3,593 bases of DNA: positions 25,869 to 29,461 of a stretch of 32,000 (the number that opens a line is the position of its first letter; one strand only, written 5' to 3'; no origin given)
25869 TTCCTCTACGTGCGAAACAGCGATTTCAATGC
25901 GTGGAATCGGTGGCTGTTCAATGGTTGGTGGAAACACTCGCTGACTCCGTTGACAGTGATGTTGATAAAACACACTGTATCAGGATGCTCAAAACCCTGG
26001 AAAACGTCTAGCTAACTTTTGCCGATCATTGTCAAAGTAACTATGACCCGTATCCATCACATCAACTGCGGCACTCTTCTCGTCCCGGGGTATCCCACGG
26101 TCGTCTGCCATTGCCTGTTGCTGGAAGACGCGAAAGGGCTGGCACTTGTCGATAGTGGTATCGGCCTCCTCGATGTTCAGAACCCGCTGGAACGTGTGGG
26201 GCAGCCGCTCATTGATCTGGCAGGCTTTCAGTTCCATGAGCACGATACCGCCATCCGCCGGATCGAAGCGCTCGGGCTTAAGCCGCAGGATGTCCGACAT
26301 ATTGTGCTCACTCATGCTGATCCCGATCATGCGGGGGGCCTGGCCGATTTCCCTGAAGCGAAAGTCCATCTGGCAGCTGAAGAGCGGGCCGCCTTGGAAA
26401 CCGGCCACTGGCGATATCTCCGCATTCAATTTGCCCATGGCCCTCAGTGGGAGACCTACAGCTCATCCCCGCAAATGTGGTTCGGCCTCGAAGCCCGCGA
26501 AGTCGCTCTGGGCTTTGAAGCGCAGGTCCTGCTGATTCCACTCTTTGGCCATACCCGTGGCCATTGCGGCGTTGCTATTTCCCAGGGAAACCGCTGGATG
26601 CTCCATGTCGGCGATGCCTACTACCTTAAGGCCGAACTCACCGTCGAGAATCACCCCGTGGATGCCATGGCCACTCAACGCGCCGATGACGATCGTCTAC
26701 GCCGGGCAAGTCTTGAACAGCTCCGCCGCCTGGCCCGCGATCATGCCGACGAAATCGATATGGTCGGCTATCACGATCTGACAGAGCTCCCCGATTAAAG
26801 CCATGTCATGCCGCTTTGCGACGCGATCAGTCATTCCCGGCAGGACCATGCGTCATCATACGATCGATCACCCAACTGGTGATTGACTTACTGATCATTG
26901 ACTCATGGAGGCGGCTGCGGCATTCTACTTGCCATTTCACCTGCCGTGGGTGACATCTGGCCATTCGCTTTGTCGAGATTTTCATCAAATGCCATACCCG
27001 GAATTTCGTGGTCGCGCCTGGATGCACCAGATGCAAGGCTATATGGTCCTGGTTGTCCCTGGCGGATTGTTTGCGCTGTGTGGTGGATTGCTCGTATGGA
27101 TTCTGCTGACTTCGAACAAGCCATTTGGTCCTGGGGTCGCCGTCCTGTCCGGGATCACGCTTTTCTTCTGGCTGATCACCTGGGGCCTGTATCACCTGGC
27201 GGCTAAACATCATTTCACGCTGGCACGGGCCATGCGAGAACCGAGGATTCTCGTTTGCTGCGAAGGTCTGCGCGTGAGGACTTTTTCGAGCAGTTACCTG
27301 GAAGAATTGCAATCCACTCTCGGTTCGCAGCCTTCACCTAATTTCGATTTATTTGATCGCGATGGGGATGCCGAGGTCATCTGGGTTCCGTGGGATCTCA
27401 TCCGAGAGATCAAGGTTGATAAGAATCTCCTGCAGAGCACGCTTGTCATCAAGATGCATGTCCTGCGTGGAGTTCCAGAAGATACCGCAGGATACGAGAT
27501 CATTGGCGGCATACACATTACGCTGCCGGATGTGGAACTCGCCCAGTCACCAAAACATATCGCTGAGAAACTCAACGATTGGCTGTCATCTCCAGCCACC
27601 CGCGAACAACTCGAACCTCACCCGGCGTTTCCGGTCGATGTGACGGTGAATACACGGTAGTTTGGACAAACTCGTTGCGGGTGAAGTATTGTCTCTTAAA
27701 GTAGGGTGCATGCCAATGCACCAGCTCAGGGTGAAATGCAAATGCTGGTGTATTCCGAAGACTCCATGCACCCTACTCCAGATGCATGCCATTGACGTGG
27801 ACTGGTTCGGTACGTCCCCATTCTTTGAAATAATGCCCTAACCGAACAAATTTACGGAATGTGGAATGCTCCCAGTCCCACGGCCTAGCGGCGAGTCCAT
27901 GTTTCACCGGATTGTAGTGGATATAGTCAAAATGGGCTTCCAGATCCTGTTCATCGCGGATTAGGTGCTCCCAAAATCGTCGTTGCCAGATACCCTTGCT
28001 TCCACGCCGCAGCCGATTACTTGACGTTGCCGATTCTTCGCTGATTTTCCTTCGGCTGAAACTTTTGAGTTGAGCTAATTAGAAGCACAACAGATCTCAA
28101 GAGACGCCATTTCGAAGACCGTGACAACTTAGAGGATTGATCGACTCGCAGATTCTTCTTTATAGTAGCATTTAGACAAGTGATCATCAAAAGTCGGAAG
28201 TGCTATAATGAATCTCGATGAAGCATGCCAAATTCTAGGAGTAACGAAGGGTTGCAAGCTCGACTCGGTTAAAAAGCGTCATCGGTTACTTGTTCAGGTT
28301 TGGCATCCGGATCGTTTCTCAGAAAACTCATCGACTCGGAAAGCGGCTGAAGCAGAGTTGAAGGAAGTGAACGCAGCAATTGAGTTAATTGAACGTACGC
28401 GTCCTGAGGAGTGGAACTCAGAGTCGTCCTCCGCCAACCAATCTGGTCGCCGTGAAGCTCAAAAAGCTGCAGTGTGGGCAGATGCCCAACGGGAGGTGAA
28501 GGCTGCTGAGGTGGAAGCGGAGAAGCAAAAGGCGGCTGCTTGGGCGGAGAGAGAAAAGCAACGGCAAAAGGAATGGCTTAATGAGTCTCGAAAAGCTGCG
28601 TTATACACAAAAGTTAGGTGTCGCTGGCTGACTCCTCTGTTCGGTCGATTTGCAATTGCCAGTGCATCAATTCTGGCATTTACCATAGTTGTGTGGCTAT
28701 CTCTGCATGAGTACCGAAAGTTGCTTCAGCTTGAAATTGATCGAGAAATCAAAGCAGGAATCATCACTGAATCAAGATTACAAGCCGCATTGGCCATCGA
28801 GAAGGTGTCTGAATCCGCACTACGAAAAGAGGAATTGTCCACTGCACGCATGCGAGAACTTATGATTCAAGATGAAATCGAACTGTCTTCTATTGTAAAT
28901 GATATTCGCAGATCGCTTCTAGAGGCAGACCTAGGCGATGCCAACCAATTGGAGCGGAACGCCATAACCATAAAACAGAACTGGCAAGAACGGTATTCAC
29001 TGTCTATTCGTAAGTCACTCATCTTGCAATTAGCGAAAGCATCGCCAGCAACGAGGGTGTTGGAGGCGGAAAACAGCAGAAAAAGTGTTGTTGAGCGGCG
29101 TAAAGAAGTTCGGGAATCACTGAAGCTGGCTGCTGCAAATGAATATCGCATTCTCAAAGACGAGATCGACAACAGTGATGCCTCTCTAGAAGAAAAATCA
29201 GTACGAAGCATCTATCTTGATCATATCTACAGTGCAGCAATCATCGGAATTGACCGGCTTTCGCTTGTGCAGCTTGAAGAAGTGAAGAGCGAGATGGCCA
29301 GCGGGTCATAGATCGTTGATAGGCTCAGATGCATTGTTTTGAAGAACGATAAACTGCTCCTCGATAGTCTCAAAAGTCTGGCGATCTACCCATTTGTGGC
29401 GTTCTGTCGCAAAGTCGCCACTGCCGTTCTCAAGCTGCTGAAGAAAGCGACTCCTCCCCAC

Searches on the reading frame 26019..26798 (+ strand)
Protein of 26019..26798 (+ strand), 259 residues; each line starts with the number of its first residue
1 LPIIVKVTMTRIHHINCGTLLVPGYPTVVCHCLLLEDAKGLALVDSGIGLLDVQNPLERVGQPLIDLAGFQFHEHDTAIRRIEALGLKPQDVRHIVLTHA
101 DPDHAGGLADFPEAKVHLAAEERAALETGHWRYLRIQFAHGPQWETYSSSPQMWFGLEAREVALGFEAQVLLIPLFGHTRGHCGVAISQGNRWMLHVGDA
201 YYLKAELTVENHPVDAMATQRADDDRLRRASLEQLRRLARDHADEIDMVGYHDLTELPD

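Call 85: search_protein_families(library=pfam, proteins=[window:26019-26798:+], max_evalue=0.001)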
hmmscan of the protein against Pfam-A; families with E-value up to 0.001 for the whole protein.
window:26019-26798:+ (259 aa): 2 families
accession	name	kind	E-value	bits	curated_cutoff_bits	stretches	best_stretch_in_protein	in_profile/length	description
PF00753.33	Lactamase_B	-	5e-17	62.9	22.7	1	28-241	4-187/196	Metallo-beta-lactamase superfamily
PF12706.13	Lactamase_B_2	-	6.3e-06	26.4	27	1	81-226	21-171/200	Beta-lactamase superfamily domain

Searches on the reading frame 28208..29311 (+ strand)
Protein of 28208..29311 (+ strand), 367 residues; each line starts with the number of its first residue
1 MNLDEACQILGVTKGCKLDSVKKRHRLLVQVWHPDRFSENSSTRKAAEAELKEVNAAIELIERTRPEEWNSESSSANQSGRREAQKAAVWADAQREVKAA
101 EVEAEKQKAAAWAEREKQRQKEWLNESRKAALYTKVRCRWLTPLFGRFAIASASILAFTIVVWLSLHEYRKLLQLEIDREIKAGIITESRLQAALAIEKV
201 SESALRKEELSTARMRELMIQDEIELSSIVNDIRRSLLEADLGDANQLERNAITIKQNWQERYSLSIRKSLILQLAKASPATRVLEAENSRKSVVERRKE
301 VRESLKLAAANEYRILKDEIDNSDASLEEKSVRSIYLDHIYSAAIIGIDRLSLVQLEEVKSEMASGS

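Call 85: search_protein_families(library=pfam, proteins=[window:28208-29311:+], max_evalue=0.001)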
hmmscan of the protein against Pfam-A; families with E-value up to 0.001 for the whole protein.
window:28208-29311:+ (367 aa): 1 family
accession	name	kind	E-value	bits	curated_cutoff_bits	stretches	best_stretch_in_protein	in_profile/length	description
PF00226.36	DnaJ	-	2e-07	31.4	27.8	1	8-62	4-54/63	DnaJ domain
